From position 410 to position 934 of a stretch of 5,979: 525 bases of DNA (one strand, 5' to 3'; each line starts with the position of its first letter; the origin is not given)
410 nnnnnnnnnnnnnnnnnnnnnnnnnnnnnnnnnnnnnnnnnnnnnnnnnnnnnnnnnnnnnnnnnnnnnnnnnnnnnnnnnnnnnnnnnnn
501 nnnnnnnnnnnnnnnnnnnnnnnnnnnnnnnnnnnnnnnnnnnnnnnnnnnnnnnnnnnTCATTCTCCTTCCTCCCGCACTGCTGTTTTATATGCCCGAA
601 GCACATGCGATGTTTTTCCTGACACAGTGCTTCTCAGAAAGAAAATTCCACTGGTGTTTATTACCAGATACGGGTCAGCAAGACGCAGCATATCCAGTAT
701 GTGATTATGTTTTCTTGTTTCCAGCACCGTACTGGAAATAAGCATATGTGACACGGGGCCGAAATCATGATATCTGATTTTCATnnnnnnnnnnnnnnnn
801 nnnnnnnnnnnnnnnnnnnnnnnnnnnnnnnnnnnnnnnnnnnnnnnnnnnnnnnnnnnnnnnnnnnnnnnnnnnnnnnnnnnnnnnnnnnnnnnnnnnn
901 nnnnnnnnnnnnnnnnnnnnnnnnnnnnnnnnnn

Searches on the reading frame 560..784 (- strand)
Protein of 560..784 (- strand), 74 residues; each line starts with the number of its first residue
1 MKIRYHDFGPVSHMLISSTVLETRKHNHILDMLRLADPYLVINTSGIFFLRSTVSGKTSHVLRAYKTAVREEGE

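Call 3: search_protein_families(library=pfam, proteins=[window:560-784:-], max_evalue=0.1)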
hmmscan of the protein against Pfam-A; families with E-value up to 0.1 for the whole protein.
window:560-784:- (74 aa): 0 families

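Call 4: search_protein_families(library=phrogs, proteins=[window:560-784:-], max_evalue=0.1)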
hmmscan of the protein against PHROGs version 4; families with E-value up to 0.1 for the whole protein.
window:560-784:- (74 aa): 2 families
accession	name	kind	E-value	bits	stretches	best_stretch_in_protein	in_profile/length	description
phrog_1001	-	unknown function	8.9e-24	84.3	1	1-72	1-72/75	-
phrog_29320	-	unknown function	1.7e-12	48.4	1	1-71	50-120/136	-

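Call 5: search_protein_families(library=ncbifam, proteins=[window:560-784:-], max_evalue=0.1)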
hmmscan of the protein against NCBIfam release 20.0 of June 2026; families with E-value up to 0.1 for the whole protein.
window:560-784:- (74 aa): 0 families

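Call 10: search_dna_similar(query=window:560-784:-, collection=phages, mode=protein, max_rows=40, rows=spread)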
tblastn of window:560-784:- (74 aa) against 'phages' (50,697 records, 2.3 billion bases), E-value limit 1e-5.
Records with a match: 101; places in all: 101; records where one place covers at least 80% of the query: 95.
Best place of each record, by identity: <60% 101.
By first word of the organism name: Stx2a-converting 37; Escherichia 24; Stx1a-converting 20; Klebsiella 14; Stx1 2; Shigella 2; Salmonella 1; StxXX-converting 1.
By host as written in the record: - 62; Klebsiella pneumoniae 7; Escherichia coli 2; Escherichia coli K514 (EHEC) 2; Escherichia coli O111:H2 strain ED 191 2; Escherichia coli O103:H25 strain NIPH-11060424/NVH-734 2; Escherichia coli CB13374, serotype O104:H4 2; Homo sapiens 2; and 19 more.
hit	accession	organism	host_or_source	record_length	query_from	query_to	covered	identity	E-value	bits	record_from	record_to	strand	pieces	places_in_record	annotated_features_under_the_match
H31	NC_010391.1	Salmonella phage Fels-1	Salmonella typhimurium LT2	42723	1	71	96%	49.3%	2e-17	80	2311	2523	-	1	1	hypothetical protein (x2)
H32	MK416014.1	Klebsiella phage ST16-OXA48phi5.3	Klebsiella pneumoniae ST16-OXA48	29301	1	71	96%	42.3%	2e-12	66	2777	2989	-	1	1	hypothetical protein | DNA-binding protein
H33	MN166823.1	Klebsiella phage ST512-KPC3phi13.5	Klebsiella pneumoniae ST512-KPC3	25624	1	74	100%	40.5%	3e-12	65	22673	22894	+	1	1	hypothetical protein (x2) | antirepressor family protein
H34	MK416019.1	Klebsiella phage ST11-VIM1phi8.3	Klebsiella pneumoniae ST11-VIM1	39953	1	74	100%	40.5%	3e-12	65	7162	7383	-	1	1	hypothetical protein (x2) | DNA-binding protein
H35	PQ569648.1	Klebsiella phage P12620-1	Klebsiella sp.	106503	1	74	100%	40.5%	3e-12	65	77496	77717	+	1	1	hypothetical protein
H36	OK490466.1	Klebsiella phage Kp4885-1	Klebsiella pneumoniae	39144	1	73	99%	39.7%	3e-10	59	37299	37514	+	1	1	record has no annotation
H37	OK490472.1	Klebsiella phage Kp4887-1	Klebsiella pneumoniae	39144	1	73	99%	39.7%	3e-10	59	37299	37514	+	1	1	record has no annotation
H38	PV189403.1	Escherichia phage vB_EcoP_phi315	Escherichia coli K514 (EHEC)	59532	1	74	100%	35.1%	5e-10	59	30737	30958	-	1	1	hypothetical protein (x3)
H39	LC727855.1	Stx2a-converting phage Stx2a_JNE082642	-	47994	1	74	100%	33.8%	7e-10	58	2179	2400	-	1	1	record has no annotation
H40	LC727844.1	Stx2a-converting phage Stx2a_JNE122137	-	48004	1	74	100%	33.8%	7e-10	58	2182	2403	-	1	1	record has no annotation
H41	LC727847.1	Stx2a-converting phage Stx2a_JNE102772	-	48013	1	74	100%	33.8%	7e-10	58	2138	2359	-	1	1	record has no annotation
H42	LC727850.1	Stx2a-converting phage Stx2a_PV98-693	-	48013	1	74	100%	33.8%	7e-10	58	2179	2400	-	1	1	record has no annotation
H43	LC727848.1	Stx2a-converting phage Stx2a_JNE111036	-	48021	1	74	100%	33.8%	7e-10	58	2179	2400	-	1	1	record has no annotation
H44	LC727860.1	Stx2a-converting phage Stx2a_JNE121036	-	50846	1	74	100%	33.8%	7e-10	58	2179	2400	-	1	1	record has no annotation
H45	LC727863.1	Stx2a-converting phage Stx2a_04E077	-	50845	1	74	100%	33.8%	7e-10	58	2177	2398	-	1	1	record has no annotation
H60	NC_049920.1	Stx1 converting phage AU5Stx1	-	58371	1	74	100%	33.8%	7e-10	58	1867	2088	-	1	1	hypothetical protein | DUF4222 domain-containing protein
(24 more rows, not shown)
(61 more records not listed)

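Call 12: get_annotated_region(hit=H31, flank=3000)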
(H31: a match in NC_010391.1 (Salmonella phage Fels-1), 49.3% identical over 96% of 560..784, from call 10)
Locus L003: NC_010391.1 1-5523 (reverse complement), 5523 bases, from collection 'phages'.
description: Salmonella phage Fels-1, complete genome.
organism: Salmonella phage Fels-1 (NCBI taxid 128975)
taxonomy: Viruses
host: Salmonella typhimurium LT2; source: -; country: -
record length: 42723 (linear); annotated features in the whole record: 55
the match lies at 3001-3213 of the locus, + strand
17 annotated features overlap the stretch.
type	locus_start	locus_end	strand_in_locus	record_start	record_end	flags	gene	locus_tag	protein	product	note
CDS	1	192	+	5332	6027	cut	-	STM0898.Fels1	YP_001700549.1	putative transcriptional regulator (repressor)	helix-turn-helix motif; Sequence similarity to: NP_700411.1regulatory protein [Salmonella phage ST64B]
CDS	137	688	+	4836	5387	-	-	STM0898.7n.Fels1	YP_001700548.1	hypothetical protein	-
CDS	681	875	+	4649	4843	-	-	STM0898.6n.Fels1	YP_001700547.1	hypothetical protein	Sequence similarity to: NP_309606.1| hypothetical protein ECs1579 [Escherichia coli O157:H7 str. Sakai]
CDS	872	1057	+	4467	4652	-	-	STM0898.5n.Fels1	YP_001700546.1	hypothetical protein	-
CDS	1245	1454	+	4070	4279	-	-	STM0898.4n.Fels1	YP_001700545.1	hypothetical protein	-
CDS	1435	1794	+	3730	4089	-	-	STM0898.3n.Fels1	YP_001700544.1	hypothetical protein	-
CDS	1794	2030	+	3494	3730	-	-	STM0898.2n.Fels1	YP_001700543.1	hypothetical protein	-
CDS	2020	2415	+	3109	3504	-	-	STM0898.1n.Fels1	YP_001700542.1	hypothetical protein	-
CDS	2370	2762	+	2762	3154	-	-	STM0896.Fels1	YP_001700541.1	hypothetical protein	-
CDS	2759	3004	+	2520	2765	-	-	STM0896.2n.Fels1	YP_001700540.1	hypothetical protein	-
CDS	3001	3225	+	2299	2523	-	-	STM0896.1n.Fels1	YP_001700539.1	hypothetical protein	Sequence similarity to: NP_310229.1| hypothetical protein ECs2202 [Escherichia coli O157:H7 str. Sakai]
CDS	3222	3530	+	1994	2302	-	-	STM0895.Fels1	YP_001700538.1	hypothetical protein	Sequence similarity to: YP_224174.1| gp36 [Enterobacteria phage ES18]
CDS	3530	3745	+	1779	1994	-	-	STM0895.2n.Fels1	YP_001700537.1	hypothetical protein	-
CDS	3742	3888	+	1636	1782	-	-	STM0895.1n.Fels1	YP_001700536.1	hypothetical protein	Sequence similarity to: YP_001449240.1| hypothetical protein PBV4795_ORF3 [Phage BP-4795]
CDS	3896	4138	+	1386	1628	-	-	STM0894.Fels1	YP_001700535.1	putative bacteriophage excisionase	Sequence similarity to: NP_049462.1| putative excisionase [Enterobacteria phage 933W] & NP_050501.1| excisionase ...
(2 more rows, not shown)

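Call 13: get_annotated_region(hit=H60, flank=3000)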
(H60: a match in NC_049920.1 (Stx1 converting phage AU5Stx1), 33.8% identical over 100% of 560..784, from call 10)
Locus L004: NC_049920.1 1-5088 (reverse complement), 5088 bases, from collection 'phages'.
description: Stx1 converting phage AU5Stx1, complete genome.
organism: Stx1 converting phage AU5Stx1 (NCBI taxid 1855815)
taxonomy: Viruses; Duplodnaviria; Heunggongvirae; Uroviricota; Caudoviricetes; Sepvirinae; Traversvirus; Traversvirus AU5Stx1
host: -; source: -; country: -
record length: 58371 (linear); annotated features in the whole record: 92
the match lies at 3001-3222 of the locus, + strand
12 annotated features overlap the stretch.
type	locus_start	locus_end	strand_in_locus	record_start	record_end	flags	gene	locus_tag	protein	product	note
CDS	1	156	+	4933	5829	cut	-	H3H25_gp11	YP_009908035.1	DUF551 domain-containing protein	-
CDS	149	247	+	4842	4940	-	-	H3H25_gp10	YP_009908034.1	hypothetical protein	-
CDS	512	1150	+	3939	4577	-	ant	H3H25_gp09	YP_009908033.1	anti-repressor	-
CDS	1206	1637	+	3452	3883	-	-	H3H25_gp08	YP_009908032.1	hypothetical protein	-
CDS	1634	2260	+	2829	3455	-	-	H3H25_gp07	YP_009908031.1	DNA methyltransferase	-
CDS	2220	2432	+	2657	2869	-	-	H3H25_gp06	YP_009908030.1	DUF1382 family protein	-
CDS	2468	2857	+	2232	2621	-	-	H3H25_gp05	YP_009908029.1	DUF1627 domain-containing protein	-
CDS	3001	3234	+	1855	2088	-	-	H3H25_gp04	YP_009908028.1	hypothetical protein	-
CDS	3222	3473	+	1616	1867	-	-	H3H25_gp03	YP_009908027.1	DUF4222 domain-containing protein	-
CDS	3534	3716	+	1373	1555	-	xis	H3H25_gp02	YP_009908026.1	helix-turn-helix domain-containing protein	-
CDS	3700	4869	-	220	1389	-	int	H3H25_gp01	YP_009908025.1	site-specific integrase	-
misc_recomb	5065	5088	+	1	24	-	-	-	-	-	attP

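Call 14: get_annotated_region(hit=H34, flank=3000)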
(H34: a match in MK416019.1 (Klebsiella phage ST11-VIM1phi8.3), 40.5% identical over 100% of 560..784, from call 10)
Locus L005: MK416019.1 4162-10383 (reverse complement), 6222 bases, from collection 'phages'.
description: Klebsiella phage ST11-VIM1phi8.3, complete genome.
organism: Klebsiella phage ST11-VIM1phi8.3 (NCBI taxid 2510478)
taxonomy: Viruses; Duplodnaviria; Heunggongvirae; Uroviricota; Caudoviricetes
host: Klebsiella pneumoniae ST11-VIM1; source: -; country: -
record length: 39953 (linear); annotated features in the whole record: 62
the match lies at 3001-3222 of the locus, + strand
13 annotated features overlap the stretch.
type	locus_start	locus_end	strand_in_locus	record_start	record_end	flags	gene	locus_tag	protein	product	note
CDS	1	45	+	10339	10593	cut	-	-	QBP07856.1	hypothetical protein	-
CDS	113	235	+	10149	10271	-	-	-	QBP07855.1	hypothetical protein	-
CDS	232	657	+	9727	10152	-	-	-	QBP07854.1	hypothetical protein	-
CDS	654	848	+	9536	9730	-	-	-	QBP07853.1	hypothetical protein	-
CDS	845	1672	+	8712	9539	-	-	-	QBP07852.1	serine protease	-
CDS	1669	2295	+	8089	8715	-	-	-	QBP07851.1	2-polyprenylphenol hydrolase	2-polyprenylphenol hydrolase related flavodoxin oxidoreductase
CDS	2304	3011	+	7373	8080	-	-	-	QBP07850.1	DNA-binding protein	-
CDS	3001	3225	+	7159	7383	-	-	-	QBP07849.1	hypothetical protein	-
CDS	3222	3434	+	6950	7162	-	-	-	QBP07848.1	hypothetical protein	-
CDS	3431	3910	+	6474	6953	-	-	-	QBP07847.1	hypothetical protein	-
CDS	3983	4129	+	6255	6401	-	-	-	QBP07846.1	hypothetical protein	-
CDS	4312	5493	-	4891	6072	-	-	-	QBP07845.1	integrase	-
CDS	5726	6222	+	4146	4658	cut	-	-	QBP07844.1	intracellular protease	-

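Call 15: find_homologous_proteins(query=window:560-784:-)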
Query window:560-784:- (74 aa): 3 proteins with E <= 0.001 among 3 candidates.
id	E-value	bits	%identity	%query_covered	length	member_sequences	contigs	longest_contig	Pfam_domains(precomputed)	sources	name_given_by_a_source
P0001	1.5e-40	153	99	100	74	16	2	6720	-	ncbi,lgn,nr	ncbi:hypothetical protein O2O97_005458 [Escherichia coli]|nr:hypothetical protein [Escherichia coli]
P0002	2.1e-31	124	85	100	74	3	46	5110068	-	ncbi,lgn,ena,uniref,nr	ncbi:TPA: hypothetical protein KMA24_004560 [Escherichia coli]|uniref:hypothetical protein n=1 Tax=E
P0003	2.8e-26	108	100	70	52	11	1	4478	-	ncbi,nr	ncbi:TPA: hypothetical protein HKC60_005320, partial [Escherichia coli]|nr:hypothetical protein [Esc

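Call 24: search_protein_representatives(protein=window:560-784:-)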
Query: 74 residues. Proteins with E-value up to 0.001 (for the whole library): 21; up to 1e-10: 4; up to 1e-30: 1. The best 21 are listed.
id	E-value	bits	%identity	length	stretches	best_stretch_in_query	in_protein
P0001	4.8e-41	152.9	99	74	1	1-74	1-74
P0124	1.9e-15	72.1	50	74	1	1-72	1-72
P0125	2.9e-12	62.0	46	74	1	1-72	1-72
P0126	8.6e-12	60.5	45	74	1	1-71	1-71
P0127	2.6e-10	55.8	43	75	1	1-71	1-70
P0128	2.6e-09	52.7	41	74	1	1-71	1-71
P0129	2.4e-07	46.5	41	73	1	1-71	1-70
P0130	2.4e-07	46.5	38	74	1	1-73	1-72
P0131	5.0e-07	45.5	35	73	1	1-72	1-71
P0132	2.7e-06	43.2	38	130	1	1-60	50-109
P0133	4.9e-06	42.3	35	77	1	1-69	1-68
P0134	5.9e-06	42.1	46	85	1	20-71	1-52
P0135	6.4e-06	42.0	41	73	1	1-71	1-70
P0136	6.7e-06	41.9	38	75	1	1-68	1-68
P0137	7.3e-06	41.8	45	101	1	19-73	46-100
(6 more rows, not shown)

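Call 26: predict_structure(protein=window:560-784:-)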
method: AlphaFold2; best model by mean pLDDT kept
length: 74 residues; sequences in the alignment: 1
mean_pLDDT: 59.7   pTM: 0.47
mean pLDDT of the five models: 59.7, 58.1, 54.0, 45.4, 38.8
residues with pLDDT >= 90: 0; 70-90: 11; 50-70: 57; < 50: 6
segments of 3 or more residues with pLDDT < 50: 52-55
pLDDT, mean of each block of 10 residues (from residue 1): 53 53 66 68 53 53 69 64
secondary structure, 60 per line:
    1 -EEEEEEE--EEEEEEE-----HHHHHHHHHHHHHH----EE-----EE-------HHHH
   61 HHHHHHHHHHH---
elements in order: E2-8 E11-17 H23-36 H57-71

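Call 29: search_solved_structures(query=A2, max_evalue=1)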
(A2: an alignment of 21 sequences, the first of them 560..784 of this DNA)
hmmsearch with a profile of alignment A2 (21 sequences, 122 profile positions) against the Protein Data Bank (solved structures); distinct sequences matched with E-value up to 1: 1.
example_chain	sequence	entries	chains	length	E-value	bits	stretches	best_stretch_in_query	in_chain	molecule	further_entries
3j3i_A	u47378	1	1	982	0.89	12.6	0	83-112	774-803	Capsid protein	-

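Call 32: find_homologous_proteins(query=A2)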
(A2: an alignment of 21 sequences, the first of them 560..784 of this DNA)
Query A2 (21 sequences) (74 aa, profile of the alignment): 389 proteins with E <= 0.001 among 2040 candidates; the best 120 are listed.
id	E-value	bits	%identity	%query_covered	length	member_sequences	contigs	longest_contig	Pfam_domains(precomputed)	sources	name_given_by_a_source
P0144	4.1e-36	141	51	96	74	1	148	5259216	-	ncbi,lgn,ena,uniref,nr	ncbi:TPA: hypothetical protein MYQ36_002896 [Citrobacter braakii]|uniref:Uncharacterized protein n=1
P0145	4.3e-36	141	48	96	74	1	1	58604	-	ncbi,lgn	ncbi:TPA: hypothetical protein ACIBKF_002937 [Salmonella enterica subsp. enterica serovar 6,7:y:-]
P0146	4.6e-36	141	51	96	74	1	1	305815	-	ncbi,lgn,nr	ncbi:hypothetical protein Q7X34_002449 [Salmonella enterica subsp. enterica]|nr:hypothetical protein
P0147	4.6e-36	141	51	96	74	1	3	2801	-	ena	-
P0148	8.1e-36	140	48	96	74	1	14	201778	-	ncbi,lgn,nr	ncbi:hypothetical protein AH140_003095 [Salmonella enterica subsp. enterica]|nr:hypothetical protein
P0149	8.9e-36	140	51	96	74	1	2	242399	-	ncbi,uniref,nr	ncbi:hypothetical protein [Escherichia coli]|uniref:hypothetical protein n=1 Tax=Escherichia coli Ta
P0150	9.1e-36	140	52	96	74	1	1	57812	-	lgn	-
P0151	9.3e-36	140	51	96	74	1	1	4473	-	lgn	-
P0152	1.0e-35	140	51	96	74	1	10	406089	-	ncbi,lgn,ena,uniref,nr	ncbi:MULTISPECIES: hypothetical protein [Enterobacteriaceae]|uniref:hypothetical protein n=1 Tax=Ent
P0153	1.1e-35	140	51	96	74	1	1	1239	-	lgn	-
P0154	1.2e-35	140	52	99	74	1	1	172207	-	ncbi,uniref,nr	ncbi:hypothetical protein [Salmonella enterica]|uniref:hypothetical protein n=1 Tax=Salmonella enter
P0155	1.4e-35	140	49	96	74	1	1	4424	-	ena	-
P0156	1.4e-35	140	51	96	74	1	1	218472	-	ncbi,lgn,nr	ncbi:TPA: hypothetical protein NHU67_001428 [Citrobacter freundii]|nr:hypothetical protein [Citrobac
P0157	1.5e-35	139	51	96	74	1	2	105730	-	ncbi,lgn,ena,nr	ncbi:TPA: hypothetical protein N2O61_004016 [Citrobacter freundii]|nr:hypothetical protein [Citrobac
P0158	1.6e-35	139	52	99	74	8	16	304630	-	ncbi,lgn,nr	ncbi:TPA: hypothetical protein ACTAI2_003454 [Salmonella enterica subsp. enterica serovar Oranienbur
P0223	1.2e-32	130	51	97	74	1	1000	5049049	-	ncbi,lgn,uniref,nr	ncbi:hypothetical protein LZX53_003550 [Salmonella enterica]|uniref:Uncharacterized protein n=9 Tax=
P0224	1.2e-32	130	51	99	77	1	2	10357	-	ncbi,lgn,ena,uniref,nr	ncbi:hypothetical protein EAMG_05366 [Escherichia coli M056]|uniref:hypothetical protein n=1 Tax=Esc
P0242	5.0e-32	128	48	96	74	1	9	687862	-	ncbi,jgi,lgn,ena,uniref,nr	ncbi:hypothetical protein [Lelliottia sp. T2.26D-8]|uniref:hypothetical protein n=1 Tax=Lelliottia s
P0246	5.7e-32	128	43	99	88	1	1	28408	-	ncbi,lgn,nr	ncbi:TPA: hypothetical protein IEP40_002901 [Escherichia coli]|nr:hypothetical protein [Escherichia 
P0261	2.0e-31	126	48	96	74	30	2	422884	-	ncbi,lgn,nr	ncbi:TPA: hypothetical protein LVL12_005357 [Klebsiella oxytoca]|nr:hypothetical protein [Klebsiella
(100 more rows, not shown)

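Call 33: find_encoding_contigs(protein=P0223, flank=2500, max_places=6)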
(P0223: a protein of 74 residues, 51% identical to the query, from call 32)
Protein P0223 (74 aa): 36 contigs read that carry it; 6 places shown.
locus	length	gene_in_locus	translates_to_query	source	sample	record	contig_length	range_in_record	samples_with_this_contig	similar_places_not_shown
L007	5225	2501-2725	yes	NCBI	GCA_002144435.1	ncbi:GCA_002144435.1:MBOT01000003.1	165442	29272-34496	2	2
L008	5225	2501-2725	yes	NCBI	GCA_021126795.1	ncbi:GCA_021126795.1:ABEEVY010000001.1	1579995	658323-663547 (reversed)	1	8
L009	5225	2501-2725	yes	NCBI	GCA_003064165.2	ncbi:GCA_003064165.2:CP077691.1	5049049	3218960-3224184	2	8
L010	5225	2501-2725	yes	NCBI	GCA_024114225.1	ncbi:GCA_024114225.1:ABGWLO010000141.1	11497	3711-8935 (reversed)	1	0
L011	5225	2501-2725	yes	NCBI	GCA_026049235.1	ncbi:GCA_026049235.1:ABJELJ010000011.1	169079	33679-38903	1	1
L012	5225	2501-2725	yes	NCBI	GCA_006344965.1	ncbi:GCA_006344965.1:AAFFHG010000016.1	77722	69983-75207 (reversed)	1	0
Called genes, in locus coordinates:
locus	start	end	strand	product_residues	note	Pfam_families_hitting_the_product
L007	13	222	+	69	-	-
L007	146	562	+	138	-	-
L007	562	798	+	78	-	-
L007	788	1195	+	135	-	-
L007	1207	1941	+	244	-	PF10543:ORF6N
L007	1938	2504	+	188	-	-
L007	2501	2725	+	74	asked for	-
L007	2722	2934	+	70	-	-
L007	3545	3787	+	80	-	PF06806:DUF1233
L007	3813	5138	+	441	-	PF12167:Arm-DNA-bind_2, PF00589:Phage_integrase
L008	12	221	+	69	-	-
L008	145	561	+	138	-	-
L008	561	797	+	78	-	-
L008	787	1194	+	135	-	-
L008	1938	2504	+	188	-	-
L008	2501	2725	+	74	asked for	-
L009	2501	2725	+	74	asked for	-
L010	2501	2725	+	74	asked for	-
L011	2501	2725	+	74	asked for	-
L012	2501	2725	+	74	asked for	-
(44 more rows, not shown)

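Call 34: find_encoding_contigs(protein=P0144, flank=2500, max_places=6)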
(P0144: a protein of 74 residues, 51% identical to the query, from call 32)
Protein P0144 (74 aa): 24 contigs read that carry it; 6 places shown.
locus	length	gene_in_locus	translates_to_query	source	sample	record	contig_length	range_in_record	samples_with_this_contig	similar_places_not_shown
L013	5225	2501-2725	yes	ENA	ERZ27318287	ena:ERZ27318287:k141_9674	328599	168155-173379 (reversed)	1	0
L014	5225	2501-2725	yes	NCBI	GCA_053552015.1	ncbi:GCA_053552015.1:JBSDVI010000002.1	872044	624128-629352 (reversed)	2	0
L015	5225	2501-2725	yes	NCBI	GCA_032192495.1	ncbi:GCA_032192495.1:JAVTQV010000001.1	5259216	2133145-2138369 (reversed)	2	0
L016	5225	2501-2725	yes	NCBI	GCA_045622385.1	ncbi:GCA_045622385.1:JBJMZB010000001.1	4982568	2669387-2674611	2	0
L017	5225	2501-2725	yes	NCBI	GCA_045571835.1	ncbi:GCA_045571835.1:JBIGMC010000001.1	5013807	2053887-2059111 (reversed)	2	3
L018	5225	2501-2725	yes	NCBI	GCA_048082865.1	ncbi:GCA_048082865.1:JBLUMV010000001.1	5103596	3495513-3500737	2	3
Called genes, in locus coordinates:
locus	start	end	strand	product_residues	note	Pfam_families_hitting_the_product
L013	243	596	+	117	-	-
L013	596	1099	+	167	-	-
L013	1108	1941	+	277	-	PF02498:Bro-N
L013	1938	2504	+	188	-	-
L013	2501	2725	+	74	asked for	-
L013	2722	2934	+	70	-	-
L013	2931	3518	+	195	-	-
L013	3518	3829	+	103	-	-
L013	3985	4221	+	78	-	PF06806:DUF1233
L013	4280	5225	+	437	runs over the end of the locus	PF12167:Arm-DNA-bind_2, PF00589:Phage_integrase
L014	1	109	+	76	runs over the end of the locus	-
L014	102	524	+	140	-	-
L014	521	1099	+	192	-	-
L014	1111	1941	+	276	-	PF02498:Bro-N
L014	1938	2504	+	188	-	-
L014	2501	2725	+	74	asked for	-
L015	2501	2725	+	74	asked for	-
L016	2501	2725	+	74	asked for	-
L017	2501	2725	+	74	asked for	-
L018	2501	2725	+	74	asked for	-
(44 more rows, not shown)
